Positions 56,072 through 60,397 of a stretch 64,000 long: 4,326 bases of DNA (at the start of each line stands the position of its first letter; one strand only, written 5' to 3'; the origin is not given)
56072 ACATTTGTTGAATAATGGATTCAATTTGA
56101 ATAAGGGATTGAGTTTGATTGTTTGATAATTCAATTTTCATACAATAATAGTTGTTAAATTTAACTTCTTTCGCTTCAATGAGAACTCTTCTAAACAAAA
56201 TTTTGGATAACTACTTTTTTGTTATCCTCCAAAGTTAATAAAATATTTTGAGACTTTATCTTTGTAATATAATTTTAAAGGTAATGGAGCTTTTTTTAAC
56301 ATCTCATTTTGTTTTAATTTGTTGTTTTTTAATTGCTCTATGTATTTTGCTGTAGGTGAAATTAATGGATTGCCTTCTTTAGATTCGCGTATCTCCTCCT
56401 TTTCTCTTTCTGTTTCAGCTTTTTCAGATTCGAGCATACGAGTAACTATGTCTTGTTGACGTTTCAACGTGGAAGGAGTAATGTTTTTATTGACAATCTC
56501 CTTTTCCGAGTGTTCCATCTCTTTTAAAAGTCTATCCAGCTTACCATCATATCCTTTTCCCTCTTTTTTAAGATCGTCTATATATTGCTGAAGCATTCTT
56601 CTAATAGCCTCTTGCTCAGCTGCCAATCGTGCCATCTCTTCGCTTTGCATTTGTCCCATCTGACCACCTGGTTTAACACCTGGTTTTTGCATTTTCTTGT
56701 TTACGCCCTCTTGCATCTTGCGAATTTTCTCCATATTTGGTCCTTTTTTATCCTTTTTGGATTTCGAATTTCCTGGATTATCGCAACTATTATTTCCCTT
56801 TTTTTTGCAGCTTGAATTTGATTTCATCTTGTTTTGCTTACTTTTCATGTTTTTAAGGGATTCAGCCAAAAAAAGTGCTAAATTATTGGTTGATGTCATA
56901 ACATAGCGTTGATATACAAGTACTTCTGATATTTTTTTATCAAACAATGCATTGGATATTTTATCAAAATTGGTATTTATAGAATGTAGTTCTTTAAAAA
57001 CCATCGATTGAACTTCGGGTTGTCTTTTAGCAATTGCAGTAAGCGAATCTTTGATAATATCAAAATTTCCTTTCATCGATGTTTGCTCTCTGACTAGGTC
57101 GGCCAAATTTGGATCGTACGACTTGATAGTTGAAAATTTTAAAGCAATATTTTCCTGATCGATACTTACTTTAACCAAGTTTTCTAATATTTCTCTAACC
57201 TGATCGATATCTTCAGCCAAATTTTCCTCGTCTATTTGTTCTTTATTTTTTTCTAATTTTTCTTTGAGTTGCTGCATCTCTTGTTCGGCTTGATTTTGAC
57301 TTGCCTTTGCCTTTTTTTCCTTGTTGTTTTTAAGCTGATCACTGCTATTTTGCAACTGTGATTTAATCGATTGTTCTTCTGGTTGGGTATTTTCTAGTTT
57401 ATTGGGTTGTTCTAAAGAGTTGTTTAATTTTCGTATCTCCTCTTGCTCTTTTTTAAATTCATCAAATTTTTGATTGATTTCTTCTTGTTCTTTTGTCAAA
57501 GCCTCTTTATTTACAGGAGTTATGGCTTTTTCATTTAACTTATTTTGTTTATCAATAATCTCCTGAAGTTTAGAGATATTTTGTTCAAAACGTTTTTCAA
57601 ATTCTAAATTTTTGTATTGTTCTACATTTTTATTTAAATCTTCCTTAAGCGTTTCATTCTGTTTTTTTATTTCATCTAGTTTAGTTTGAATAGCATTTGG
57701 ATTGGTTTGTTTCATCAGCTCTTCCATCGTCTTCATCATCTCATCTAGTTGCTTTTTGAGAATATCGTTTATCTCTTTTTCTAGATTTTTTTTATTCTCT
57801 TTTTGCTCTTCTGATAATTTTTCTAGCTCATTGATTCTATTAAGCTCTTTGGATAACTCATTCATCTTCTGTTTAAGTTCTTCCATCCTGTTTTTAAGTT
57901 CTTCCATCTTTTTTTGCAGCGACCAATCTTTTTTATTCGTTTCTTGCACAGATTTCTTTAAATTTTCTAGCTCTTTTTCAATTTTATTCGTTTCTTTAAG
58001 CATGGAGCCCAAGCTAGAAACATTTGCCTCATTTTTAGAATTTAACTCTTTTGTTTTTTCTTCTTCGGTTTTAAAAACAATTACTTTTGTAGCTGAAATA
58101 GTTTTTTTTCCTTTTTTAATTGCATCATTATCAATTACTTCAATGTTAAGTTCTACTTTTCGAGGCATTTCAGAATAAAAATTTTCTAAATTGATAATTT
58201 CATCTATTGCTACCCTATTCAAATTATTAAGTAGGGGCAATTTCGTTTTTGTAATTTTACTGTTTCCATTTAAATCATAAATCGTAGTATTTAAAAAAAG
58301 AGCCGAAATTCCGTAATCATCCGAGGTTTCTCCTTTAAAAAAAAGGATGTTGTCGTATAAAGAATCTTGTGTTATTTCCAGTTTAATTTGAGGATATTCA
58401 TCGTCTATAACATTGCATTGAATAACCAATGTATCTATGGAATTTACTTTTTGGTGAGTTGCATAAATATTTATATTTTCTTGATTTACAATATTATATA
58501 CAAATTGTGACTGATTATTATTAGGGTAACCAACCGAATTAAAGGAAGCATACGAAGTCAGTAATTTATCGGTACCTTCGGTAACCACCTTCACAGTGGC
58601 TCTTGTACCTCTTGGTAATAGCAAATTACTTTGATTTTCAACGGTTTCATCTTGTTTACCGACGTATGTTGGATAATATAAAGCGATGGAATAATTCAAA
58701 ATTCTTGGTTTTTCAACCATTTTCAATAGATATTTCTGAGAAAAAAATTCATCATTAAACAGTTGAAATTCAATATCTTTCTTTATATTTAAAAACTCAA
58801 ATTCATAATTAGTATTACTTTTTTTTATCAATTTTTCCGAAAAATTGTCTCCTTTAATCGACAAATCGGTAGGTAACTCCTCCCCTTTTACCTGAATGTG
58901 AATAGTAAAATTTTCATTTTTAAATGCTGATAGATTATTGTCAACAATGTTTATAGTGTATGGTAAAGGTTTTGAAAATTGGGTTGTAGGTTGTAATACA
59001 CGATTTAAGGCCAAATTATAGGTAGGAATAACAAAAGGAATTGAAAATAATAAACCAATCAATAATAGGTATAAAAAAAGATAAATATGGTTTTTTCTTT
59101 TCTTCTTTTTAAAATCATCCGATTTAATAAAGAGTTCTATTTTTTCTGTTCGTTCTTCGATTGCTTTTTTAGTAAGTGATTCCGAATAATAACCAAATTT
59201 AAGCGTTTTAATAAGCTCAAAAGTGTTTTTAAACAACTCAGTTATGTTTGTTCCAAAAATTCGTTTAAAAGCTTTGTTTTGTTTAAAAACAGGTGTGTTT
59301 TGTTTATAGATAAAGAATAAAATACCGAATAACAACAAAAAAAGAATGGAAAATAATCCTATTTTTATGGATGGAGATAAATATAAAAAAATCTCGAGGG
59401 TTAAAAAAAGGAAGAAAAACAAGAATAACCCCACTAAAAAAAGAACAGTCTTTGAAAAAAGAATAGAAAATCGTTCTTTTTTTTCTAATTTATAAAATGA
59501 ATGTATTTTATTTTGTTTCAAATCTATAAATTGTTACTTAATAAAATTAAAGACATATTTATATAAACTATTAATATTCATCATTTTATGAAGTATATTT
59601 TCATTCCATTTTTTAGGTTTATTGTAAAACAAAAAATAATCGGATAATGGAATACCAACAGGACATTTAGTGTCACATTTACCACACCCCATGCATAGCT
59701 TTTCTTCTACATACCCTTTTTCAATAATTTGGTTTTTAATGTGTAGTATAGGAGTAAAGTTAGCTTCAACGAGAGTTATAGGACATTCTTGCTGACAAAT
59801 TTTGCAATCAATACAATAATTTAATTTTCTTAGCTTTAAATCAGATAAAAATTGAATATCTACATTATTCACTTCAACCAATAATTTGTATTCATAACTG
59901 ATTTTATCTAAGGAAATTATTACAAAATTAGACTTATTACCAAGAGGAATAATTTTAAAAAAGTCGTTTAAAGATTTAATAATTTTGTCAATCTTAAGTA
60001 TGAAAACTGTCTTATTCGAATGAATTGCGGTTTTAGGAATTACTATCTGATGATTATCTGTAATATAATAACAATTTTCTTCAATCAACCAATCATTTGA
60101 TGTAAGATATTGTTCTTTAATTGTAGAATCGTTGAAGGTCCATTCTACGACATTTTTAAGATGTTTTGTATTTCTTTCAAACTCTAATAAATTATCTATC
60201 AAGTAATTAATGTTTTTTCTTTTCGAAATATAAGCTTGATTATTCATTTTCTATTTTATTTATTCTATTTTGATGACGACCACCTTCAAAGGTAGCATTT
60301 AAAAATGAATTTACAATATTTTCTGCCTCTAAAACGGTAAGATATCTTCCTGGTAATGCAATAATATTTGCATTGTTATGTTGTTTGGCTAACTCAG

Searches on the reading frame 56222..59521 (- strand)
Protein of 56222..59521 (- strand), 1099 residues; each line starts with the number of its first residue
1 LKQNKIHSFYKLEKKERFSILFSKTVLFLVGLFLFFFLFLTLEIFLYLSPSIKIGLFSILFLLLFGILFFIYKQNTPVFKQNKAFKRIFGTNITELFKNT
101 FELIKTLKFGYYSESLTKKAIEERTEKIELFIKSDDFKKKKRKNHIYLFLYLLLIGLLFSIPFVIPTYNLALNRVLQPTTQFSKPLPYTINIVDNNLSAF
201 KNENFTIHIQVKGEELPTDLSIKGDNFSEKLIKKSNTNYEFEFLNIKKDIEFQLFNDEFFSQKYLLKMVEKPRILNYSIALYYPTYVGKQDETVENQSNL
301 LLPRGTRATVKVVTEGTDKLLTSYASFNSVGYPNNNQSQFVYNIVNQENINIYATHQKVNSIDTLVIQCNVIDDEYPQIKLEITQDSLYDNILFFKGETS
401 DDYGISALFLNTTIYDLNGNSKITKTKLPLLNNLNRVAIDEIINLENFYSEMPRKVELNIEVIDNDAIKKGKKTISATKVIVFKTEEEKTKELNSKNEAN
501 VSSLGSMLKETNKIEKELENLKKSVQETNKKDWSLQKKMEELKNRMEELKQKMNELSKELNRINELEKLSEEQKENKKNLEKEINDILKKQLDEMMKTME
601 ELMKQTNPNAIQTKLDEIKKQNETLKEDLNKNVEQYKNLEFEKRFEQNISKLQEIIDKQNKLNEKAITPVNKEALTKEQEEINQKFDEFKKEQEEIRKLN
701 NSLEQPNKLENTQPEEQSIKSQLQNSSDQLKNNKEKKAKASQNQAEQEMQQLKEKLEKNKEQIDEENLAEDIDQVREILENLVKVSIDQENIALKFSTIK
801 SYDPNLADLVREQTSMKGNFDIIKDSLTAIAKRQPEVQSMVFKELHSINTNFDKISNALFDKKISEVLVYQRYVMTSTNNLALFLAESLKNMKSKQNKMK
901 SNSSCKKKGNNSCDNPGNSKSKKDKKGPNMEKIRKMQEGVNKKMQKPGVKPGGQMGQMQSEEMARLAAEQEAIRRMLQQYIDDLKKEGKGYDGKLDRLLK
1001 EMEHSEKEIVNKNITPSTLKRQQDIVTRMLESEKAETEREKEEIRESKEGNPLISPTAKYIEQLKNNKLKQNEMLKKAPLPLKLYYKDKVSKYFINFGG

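Call 57: search_protein_families(library=pfam, proteins=[window:56222-59521:-], max_evalue=0.00001)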
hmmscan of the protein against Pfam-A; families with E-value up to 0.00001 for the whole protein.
window:56222-59521:- (1099 aa): 1 family
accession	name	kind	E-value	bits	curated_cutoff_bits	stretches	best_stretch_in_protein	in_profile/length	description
PF13779.11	DUF4175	-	1.1e-12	47.3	27.3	1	520-781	494-739/825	Domain of unknown function (DUF4175)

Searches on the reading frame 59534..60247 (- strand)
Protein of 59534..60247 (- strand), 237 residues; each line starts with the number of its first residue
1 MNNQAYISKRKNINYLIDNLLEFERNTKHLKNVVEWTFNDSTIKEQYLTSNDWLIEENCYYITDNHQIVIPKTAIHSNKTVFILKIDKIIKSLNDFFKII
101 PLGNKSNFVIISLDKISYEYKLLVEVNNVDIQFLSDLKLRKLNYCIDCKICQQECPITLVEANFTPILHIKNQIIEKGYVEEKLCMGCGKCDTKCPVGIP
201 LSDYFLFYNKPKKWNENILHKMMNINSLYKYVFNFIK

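Call 57: search_protein_families(library=pfam, proteins=[window:59534-60247:-], max_evalue=0.00001)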
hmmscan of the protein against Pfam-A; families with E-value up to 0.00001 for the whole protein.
window:59534-60247:- (237 aa): 5 families
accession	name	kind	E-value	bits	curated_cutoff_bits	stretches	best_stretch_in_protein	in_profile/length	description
PF13183.11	Fer4_8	-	5.5e-10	40.1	27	1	142-199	2-68/68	4Fe-4S dicluster domain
PF12838.12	Fer4_7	-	5.1e-07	30.5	27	1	145-199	2-52/52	4Fe-4S dicluster domain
PF12797.12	Fer4_2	-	1.6e-06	28.1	24.5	0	141-156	6-21/22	4Fe-4S binding domain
PF13237.11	Fer4_10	-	2e-06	28.1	25.5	0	179-197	3-21/53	4Fe-4S dicluster domain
PF13187.11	Fer4_9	-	5e-06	26.9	27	0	144-198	1-50/52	4Fe-4S dicluster domain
